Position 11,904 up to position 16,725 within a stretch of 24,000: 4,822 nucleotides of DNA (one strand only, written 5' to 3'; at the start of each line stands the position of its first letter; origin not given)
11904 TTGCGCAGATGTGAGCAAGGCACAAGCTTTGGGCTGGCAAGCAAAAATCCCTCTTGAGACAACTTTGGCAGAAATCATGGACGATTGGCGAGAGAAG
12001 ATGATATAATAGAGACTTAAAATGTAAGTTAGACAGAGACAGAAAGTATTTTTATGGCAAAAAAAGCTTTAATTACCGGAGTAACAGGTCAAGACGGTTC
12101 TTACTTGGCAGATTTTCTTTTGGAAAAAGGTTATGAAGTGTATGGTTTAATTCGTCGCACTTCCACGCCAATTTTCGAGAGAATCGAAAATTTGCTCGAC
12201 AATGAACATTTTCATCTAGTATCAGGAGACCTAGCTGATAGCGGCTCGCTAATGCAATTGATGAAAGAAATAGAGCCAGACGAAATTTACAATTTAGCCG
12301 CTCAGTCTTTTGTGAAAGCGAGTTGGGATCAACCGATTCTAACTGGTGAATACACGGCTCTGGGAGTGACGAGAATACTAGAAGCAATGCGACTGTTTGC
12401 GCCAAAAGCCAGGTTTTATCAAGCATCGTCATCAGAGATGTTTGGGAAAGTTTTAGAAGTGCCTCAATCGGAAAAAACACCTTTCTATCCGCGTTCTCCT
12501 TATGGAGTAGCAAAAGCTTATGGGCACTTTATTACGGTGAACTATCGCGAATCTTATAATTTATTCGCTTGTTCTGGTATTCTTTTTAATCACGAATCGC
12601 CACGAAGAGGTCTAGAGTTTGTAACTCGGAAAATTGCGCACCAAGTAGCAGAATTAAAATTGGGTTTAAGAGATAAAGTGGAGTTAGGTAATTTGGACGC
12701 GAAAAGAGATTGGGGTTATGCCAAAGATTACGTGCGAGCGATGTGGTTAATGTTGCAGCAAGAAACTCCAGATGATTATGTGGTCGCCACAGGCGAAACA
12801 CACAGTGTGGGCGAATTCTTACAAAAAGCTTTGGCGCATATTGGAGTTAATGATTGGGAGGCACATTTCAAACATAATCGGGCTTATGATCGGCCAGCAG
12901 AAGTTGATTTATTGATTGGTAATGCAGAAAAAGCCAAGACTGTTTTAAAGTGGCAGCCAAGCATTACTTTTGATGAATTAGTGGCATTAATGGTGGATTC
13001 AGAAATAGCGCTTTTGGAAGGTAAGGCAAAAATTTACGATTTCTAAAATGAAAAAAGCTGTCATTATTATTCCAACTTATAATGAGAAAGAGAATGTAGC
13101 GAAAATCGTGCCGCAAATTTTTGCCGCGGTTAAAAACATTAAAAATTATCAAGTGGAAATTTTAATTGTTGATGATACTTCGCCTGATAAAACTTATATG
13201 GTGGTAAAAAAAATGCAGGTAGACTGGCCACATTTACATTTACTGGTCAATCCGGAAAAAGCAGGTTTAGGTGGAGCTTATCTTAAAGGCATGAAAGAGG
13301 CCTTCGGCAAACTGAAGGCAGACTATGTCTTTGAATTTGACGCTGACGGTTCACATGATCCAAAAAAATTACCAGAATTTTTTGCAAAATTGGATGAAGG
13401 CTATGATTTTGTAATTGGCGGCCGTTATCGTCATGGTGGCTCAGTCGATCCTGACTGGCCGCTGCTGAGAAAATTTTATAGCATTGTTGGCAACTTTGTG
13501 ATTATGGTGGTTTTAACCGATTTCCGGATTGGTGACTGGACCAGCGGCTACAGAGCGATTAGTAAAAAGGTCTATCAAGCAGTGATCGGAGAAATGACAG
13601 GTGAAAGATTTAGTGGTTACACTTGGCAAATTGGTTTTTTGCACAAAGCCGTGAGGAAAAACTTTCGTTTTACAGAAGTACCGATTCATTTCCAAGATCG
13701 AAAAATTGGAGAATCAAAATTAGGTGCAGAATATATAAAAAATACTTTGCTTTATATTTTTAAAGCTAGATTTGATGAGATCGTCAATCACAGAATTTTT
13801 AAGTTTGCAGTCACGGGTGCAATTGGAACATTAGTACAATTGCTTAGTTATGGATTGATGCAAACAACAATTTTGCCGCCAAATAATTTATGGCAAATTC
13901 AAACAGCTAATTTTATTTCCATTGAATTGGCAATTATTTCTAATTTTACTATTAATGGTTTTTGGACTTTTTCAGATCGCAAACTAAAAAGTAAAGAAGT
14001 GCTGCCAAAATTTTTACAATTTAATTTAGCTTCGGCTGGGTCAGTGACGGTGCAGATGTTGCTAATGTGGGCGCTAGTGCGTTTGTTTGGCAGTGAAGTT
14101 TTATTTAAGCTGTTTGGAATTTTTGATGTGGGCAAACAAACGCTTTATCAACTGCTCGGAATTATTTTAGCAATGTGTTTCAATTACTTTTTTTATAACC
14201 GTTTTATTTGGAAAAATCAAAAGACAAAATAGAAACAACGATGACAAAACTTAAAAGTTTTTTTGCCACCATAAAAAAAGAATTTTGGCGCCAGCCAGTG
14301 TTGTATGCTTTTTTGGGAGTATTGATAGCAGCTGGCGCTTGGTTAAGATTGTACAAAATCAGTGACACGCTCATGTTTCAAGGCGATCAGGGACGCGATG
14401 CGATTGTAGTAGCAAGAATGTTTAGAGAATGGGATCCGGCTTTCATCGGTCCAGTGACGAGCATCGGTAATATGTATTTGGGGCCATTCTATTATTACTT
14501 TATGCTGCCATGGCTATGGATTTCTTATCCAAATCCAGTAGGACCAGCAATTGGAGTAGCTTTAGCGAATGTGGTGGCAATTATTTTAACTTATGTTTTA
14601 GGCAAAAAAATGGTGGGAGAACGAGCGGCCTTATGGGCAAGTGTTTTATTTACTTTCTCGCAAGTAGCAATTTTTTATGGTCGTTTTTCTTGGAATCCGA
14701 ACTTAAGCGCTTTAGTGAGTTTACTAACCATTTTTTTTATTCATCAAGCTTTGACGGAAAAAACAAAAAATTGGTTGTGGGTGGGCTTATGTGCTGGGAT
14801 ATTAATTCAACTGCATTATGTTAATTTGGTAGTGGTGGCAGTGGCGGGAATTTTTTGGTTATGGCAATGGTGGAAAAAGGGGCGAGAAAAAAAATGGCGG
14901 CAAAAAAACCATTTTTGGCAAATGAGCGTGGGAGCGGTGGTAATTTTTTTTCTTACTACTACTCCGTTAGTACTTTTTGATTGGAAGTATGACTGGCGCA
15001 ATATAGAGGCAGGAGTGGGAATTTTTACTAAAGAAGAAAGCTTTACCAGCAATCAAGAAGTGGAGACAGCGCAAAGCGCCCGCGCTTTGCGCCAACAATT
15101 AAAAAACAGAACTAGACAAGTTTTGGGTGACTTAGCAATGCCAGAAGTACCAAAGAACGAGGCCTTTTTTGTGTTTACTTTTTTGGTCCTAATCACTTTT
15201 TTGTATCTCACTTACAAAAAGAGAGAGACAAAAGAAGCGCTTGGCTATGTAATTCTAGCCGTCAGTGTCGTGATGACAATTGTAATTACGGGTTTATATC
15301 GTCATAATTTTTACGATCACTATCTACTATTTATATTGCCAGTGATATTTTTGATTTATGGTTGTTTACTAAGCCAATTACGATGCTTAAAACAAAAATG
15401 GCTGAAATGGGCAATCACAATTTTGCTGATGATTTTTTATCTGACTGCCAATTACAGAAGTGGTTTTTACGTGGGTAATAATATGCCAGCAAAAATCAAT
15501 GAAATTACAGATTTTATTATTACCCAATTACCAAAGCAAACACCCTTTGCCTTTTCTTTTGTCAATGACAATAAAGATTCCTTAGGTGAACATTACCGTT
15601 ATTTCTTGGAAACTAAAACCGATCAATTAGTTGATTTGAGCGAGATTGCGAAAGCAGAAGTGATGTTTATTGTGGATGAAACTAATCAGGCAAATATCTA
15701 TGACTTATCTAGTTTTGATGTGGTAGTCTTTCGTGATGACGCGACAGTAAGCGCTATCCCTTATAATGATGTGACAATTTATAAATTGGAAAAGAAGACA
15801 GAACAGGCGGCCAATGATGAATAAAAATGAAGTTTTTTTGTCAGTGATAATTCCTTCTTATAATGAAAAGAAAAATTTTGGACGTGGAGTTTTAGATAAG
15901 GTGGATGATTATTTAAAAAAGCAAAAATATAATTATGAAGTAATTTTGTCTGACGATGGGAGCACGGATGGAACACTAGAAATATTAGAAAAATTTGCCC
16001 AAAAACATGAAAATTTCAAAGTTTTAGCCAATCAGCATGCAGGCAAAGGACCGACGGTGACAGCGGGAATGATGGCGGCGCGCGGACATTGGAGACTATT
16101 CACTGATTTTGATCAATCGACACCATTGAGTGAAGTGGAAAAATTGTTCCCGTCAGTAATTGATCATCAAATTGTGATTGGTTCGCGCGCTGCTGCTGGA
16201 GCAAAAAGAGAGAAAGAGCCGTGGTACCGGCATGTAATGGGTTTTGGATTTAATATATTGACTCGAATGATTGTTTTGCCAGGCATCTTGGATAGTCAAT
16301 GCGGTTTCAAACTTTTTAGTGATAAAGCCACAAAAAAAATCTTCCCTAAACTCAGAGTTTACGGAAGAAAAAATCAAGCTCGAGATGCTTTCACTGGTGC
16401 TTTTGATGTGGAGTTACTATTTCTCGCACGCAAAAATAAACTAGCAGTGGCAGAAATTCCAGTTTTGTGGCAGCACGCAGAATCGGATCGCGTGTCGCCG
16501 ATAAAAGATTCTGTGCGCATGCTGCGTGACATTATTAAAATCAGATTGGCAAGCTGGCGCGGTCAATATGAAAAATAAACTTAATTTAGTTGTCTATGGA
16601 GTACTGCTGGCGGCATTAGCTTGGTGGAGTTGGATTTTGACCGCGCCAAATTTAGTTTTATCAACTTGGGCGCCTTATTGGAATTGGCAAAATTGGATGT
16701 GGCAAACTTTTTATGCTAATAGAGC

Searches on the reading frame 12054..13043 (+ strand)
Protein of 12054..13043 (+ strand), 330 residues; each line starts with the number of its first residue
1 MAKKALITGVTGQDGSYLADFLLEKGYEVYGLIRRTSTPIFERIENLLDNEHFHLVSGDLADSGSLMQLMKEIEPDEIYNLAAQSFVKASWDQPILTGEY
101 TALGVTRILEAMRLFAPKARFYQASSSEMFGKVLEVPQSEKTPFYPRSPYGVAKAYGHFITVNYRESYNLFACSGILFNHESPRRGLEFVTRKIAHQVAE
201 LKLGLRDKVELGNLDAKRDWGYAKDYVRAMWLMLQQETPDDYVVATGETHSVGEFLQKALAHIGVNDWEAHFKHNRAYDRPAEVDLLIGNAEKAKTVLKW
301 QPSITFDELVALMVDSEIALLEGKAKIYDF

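Call 11: search_protein_families(library=pfam, proteins=[window:12054-13043:+], max_evalue=0.001)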
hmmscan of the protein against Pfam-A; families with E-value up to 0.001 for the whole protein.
window:12054-13043:+ (330 aa): 4 families
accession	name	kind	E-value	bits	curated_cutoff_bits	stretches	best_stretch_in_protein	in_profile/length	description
PF16363.11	GDP_Man_Dehyd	-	5.7e-134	447.2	27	1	6-313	1-332/332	GDP-mannose 4,6 dehydratase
PF01370.27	Epimerase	-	9.5e-70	235.2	20.9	1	5-245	1-240/240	NAD dependent epimerase/dehydratase family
PF04321.23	RmlD_sub_bind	-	1.4e-08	34.6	27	1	4-177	2-152/287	RmlD substrate binding domain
PF05368.20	NmrA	-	1.3e-05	25.4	27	1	2-72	2-69/298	NmrA-like family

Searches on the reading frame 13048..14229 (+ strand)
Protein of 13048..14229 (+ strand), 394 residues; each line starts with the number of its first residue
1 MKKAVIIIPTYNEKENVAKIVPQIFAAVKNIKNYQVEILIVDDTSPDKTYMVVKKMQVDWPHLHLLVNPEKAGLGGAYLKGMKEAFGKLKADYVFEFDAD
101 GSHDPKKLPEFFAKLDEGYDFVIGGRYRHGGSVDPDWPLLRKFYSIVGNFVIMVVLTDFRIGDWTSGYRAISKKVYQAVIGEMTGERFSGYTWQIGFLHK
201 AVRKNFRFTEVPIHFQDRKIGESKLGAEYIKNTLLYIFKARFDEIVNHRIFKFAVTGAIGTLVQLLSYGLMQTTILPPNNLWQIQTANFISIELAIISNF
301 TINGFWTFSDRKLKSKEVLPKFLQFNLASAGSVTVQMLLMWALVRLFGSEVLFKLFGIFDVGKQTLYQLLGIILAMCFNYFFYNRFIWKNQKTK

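Call 11: search_protein_families(library=pfam, proteins=[window:13048-14229:+], max_evalue=0.001)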
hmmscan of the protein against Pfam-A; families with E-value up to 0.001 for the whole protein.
window:13048-14229:+ (394 aa): 3 families
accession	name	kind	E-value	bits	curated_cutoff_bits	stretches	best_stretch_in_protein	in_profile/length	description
PF00535.33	Glycos_transf_2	-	3.7e-30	105.5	23.3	1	6-176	2-164/168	Glycosyl transferase family 2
PF04138.20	GtrA_DPMS_TM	-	2.9e-20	73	26.1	1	252-388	1-117/117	GtrA/DPMS, transmembrane domain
PF13641.12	Glyco_tranf_2_3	-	0.00042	20.8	27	1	6-122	5-119/230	Glycosyltransferase like family 2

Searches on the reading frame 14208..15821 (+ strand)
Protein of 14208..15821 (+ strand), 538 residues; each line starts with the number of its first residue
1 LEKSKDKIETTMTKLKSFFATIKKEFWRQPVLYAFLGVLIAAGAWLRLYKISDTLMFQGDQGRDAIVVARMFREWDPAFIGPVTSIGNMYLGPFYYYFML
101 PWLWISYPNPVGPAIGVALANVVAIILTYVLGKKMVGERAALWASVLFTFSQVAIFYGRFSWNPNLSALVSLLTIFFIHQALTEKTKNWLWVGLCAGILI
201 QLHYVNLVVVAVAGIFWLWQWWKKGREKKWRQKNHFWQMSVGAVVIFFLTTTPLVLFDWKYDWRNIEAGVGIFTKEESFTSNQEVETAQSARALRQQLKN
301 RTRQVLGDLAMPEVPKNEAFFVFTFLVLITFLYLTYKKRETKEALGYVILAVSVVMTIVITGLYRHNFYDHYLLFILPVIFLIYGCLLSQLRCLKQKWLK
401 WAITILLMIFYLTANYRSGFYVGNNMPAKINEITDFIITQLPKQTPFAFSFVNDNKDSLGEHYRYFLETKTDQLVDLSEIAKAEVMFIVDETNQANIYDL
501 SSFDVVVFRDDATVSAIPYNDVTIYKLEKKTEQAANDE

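Call 46: search_protein_families(library=pfam, proteins=[window:14208-15821:+], max_evalue=0.001)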
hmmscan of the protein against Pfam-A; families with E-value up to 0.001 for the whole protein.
window:14208-15821:+ (538 aa): 2 families
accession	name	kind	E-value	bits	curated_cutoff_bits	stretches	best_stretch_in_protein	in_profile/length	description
PF13231.12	PMT_2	-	2.4e-09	38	26.1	1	93-247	4-154/160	Dolichyl-phosphate-mannose-protein mannosyltransferase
PF02366.24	PMT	-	2.7e-05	24.3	22.7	1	111-249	83-228/245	Dolichyl-phosphate-mannose-protein mannosyltransferase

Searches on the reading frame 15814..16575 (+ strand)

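Call 46: search_protein_families(library=pfam, proteins=[window:15814-16575:+], max_evalue=0.001)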
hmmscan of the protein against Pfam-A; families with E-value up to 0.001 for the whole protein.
window:15814-16575:+ (254 aa): 3 families
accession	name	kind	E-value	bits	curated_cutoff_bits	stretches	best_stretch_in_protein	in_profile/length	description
PF00535.33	Glycos_transf_2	-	1.9e-24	86.9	23.3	1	10-177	1-168/168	Glycosyl transferase family 2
PF10111.15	Glyco_tranf_2_2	-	5.9e-05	23.1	27.3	1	10-111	1-102/276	Glycosyltransferase like family 2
PF13641.12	Glyco_tranf_2_3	-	0.00038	21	27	1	9-87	3-78/230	Glycosyltransferase like family 2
